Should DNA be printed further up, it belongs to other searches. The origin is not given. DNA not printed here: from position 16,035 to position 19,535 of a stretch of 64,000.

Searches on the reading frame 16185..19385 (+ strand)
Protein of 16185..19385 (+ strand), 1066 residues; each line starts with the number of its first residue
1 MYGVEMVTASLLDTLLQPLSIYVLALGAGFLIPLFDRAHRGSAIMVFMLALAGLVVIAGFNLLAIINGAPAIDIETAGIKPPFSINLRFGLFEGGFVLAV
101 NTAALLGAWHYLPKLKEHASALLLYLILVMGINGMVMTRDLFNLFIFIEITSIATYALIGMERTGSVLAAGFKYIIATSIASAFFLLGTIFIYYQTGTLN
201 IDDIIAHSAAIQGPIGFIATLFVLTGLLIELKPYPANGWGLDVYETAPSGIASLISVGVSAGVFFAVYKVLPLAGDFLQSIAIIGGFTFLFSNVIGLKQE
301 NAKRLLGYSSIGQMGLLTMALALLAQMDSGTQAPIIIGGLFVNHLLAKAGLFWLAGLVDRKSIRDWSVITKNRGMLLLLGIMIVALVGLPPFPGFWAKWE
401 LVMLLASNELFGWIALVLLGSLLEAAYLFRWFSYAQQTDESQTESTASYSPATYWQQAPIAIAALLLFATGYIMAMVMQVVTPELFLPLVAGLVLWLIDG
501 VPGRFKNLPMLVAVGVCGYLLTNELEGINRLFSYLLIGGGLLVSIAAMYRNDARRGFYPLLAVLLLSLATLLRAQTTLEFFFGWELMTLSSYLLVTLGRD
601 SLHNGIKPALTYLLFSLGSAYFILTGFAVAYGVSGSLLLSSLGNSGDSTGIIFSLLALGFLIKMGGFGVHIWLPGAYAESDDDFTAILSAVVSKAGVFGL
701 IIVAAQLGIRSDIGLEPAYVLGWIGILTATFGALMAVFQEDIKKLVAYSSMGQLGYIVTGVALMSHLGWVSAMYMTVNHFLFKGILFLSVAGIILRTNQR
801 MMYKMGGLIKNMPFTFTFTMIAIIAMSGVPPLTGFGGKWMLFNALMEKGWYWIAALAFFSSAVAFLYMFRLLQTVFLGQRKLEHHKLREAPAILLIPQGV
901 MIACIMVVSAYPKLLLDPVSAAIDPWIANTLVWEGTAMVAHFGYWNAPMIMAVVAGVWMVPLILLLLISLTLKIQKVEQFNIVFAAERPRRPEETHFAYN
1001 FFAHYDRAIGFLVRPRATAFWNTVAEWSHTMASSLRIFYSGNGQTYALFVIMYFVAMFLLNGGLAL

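Call 42: search_protein_families(library=pfam, proteins=[window:16185-19385:+], max_evalue=0.0001)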
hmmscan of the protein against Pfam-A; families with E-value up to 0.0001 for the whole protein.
window:16185-19385:+ (1066 aa): 2 families
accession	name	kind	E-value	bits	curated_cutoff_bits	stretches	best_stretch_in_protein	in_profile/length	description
PF00361.26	Proton_antipo_M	-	2.2e-89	300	21.5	2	577-862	4-292/294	NADH:quinone oxidoreductase/Mrp antiporter, TM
PF10125.14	NADHdeh_related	-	1.1e-05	25.4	27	1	127-230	76-175/218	NADH dehydrogenase I, subunit N related protein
